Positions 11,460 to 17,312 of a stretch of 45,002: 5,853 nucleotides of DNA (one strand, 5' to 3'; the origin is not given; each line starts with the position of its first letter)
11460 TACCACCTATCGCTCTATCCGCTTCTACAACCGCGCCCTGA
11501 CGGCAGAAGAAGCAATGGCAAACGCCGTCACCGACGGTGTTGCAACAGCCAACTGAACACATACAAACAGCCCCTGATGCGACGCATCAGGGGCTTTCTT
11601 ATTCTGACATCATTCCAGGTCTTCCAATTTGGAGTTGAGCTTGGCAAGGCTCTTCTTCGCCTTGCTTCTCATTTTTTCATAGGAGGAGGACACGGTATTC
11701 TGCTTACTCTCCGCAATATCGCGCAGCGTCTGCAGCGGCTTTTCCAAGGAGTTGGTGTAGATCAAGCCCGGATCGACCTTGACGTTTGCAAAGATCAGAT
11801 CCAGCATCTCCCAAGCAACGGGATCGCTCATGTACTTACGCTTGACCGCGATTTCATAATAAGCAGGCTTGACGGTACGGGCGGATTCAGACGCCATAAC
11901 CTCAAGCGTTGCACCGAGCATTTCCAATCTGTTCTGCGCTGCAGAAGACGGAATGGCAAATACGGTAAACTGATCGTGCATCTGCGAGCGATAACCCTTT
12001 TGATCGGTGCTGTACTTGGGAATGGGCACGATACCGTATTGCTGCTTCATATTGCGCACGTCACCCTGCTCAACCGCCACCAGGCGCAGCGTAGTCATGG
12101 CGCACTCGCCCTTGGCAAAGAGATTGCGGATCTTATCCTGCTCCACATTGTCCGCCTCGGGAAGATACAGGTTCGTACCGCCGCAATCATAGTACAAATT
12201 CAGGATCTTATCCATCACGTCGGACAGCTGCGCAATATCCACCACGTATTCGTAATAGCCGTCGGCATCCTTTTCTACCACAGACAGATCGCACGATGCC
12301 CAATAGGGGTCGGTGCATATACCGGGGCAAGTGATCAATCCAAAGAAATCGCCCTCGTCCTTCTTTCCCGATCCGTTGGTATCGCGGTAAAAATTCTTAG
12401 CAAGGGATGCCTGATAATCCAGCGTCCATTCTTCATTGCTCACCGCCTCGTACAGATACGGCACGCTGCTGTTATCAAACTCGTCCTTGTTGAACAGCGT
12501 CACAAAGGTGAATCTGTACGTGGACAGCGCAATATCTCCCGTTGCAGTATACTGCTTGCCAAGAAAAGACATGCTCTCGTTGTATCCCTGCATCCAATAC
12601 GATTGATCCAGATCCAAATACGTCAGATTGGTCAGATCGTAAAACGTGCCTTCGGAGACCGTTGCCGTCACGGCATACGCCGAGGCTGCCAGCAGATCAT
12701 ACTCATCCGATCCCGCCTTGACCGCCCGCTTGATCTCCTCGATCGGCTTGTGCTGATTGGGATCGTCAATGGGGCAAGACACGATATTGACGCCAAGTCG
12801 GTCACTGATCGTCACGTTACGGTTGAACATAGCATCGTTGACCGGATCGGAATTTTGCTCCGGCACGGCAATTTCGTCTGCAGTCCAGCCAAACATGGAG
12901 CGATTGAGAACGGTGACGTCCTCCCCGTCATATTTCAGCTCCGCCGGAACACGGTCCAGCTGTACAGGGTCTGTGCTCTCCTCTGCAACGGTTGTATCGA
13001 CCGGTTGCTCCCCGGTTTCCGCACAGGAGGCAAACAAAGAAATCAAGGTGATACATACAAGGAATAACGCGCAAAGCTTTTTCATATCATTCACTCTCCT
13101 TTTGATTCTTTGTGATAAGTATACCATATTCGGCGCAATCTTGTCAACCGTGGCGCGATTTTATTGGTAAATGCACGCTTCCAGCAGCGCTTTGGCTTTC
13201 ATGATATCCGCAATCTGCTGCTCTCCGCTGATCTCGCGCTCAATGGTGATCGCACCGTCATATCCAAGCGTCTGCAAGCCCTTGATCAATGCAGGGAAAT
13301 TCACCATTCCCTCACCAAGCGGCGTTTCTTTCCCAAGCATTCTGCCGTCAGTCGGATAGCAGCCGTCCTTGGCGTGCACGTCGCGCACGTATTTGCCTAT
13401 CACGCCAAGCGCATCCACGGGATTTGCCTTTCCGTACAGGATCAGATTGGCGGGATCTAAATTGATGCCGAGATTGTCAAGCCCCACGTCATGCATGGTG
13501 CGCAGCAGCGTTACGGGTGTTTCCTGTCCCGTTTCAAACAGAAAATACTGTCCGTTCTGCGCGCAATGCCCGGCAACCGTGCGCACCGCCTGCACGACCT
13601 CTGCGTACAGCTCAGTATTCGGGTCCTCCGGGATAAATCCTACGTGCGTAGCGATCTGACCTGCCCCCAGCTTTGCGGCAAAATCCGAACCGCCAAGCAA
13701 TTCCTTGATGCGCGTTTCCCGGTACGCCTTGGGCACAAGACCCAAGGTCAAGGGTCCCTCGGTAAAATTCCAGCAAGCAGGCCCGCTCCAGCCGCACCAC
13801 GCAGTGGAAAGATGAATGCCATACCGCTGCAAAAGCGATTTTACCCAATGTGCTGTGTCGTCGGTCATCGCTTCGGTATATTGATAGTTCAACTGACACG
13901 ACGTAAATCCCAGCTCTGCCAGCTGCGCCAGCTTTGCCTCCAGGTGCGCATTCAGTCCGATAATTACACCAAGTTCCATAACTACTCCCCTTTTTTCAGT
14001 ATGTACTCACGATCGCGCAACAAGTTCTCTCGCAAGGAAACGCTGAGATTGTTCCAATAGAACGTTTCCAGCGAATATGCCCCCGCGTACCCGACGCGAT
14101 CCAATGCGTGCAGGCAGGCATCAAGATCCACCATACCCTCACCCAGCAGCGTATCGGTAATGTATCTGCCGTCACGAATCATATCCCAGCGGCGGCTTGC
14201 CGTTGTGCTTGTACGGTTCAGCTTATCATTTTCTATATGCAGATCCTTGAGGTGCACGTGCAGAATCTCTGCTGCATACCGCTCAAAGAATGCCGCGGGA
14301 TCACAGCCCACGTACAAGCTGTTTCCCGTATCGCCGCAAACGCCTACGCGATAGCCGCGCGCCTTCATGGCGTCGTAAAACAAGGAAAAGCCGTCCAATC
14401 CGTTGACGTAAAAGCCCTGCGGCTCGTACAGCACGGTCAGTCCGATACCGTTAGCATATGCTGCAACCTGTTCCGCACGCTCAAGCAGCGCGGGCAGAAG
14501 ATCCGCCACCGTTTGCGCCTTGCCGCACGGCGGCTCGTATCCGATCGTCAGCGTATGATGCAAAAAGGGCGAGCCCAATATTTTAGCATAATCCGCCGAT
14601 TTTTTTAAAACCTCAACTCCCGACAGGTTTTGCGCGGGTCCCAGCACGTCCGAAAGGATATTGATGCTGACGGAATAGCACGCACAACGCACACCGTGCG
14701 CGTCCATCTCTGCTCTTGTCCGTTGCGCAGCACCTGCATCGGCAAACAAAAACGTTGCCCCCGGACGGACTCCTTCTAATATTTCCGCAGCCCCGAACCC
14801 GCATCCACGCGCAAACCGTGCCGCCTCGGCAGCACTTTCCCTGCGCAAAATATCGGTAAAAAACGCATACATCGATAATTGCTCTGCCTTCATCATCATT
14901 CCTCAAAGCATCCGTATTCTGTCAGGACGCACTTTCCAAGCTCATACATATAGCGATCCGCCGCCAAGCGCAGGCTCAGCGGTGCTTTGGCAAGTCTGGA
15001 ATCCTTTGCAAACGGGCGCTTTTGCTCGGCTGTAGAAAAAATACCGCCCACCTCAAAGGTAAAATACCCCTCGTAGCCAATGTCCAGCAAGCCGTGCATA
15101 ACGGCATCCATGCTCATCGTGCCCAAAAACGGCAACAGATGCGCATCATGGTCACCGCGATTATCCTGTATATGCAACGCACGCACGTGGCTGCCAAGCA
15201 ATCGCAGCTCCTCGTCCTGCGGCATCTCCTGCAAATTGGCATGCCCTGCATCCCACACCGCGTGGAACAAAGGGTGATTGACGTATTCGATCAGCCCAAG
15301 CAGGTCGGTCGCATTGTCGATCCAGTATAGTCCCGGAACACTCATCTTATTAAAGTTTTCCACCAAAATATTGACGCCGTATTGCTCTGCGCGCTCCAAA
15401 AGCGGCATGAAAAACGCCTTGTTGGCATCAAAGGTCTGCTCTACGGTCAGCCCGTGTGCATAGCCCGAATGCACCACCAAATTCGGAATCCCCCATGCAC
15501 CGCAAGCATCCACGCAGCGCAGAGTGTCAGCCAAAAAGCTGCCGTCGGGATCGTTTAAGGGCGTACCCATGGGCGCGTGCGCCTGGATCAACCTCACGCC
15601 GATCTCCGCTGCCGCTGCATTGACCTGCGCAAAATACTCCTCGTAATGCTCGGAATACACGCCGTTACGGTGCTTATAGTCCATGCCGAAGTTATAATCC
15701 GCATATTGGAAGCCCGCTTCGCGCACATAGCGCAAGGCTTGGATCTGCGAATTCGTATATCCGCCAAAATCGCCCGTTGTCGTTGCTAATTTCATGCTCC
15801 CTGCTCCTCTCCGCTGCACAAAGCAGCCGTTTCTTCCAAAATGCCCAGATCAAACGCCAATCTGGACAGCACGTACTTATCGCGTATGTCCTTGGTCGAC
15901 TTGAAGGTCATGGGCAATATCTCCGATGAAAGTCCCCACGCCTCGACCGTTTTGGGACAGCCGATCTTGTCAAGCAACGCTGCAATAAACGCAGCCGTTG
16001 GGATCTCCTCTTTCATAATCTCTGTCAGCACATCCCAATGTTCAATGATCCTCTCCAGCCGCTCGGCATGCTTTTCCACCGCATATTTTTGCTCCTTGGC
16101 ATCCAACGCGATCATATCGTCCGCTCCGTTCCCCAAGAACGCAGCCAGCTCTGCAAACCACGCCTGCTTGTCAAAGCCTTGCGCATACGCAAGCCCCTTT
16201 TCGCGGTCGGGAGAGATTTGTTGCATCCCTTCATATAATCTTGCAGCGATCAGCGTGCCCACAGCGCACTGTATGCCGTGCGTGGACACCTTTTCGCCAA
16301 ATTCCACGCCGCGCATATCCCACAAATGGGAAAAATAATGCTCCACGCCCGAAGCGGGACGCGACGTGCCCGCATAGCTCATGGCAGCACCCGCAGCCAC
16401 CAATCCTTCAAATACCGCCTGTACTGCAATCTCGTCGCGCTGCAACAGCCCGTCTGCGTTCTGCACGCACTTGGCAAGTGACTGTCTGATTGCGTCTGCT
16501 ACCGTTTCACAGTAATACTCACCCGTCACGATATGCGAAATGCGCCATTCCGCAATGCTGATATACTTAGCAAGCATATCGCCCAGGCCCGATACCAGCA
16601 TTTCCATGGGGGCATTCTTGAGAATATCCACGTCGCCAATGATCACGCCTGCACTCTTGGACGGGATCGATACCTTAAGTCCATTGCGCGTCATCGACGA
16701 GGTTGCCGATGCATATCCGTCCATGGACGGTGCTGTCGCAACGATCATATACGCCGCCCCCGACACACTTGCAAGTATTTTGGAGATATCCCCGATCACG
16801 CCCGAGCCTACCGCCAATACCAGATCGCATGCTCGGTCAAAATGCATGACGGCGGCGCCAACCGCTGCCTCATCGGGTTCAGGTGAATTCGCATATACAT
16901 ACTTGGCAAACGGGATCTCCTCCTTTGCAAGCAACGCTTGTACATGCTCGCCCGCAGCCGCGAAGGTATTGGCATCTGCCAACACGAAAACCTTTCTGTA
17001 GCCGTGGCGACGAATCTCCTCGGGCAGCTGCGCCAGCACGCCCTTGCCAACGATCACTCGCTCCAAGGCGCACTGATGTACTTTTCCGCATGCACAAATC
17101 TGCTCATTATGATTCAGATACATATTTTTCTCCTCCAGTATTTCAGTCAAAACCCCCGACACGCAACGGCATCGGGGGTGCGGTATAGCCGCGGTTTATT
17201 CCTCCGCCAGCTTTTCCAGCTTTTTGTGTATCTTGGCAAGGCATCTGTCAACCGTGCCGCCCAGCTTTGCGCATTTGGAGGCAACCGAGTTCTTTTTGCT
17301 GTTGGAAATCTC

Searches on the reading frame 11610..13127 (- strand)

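Call 14: search_protein_families(library=pfam, proteins=[window:11610-13127:-], max_evalue=0.001)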
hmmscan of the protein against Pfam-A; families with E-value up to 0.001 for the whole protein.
window:11610-13127:- (505 aa): 1 family
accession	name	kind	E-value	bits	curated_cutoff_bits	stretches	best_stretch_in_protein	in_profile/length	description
PF01547.30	SBP_bac_1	-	0.00051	20.6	26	0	131-253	39-148/307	Bacterial extracellular solute-binding protein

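Call 37: search_protein_families(library=padloc, proteins=[window:11610-13127:-], max_evalue=0.001)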
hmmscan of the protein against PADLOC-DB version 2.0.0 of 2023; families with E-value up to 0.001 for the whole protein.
window:11610-13127:- (505 aa): 0 families

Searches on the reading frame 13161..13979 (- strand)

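Call 14: search_protein_families(library=pfam, proteins=[window:13161-13979:-], max_evalue=0.001)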
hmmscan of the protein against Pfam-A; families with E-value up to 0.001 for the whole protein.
window:13161-13979:- (272 aa): 1 family
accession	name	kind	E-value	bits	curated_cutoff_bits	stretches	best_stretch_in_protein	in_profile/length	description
PF01261.30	AP_endonuc_2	-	5.9e-31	108.5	31.1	1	17-257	1-240/249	Xylose isomerase-like TIM barrel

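Call 37: search_protein_families(library=padloc, proteins=[window:13161-13979:-], max_evalue=0.001)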
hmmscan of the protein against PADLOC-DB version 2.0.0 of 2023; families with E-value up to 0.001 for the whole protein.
window:13161-13979:- (272 aa): 0 families

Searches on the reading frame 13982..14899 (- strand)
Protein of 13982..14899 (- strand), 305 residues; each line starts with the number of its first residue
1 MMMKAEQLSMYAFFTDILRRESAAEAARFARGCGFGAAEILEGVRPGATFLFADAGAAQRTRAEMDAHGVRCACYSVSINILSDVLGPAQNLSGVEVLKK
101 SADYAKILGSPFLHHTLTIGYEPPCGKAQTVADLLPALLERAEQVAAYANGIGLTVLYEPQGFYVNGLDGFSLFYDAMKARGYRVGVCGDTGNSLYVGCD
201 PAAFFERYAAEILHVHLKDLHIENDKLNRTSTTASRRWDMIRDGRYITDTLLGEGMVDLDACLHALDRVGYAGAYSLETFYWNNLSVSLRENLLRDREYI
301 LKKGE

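Call 14: search_protein_families(library=pfam, proteins=[window:13982-14899:-], max_evalue=0.001)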
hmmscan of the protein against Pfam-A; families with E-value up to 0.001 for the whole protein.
window:13982-14899:- (305 aa): 1 family
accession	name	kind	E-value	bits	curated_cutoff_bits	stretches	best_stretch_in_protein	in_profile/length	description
PF01261.30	AP_endonuc_2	-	2.9e-23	83.3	31.1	1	28-282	2-232/249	Xylose isomerase-like TIM barrel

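Call 37: search_protein_families(library=padloc, proteins=[window:13982-14899:-], max_evalue=0.001)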
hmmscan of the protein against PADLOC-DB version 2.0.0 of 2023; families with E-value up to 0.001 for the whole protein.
window:13982-14899:- (305 aa): 0 families

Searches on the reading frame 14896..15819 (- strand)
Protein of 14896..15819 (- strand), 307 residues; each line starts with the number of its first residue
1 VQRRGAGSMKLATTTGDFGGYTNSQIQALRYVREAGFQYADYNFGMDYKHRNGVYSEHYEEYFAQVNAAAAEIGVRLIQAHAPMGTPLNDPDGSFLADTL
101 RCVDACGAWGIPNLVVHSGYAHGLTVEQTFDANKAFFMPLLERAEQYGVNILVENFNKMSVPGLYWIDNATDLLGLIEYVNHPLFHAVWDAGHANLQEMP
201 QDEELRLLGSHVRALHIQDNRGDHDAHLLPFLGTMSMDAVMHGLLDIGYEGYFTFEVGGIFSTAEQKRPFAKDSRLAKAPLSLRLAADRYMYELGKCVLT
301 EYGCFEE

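Call 38: search_protein_families(library=pfam, proteins=[window:14896-15819:-], max_evalue=0.0001)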
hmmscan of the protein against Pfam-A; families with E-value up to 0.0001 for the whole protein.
window:14896-15819:- (307 aa): 1 family
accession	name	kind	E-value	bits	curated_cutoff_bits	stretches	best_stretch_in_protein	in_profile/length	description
PF01261.30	AP_endonuc_2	-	8.7e-29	101.4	31.1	1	29-257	1-229/249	Xylose isomerase-like TIM barrel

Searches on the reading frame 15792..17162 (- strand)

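Call 38: search_protein_families(library=pfam, proteins=[window:15792-17162:-], max_evalue=0.0001)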
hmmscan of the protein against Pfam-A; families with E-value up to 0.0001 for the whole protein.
window:15792-17162:- (456 aa): 2 families
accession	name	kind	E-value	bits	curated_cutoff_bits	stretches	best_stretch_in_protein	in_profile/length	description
PF13685.12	Fe-ADH_2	-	1.2e-29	103.7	28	1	38-185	2-149/149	Iron-containing alcohol dehydrogenase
PF00465.25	Fe-ADH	-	1.4e-12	48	31.3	1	35-139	3-111/168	Iron-containing alcohol dehydrogenase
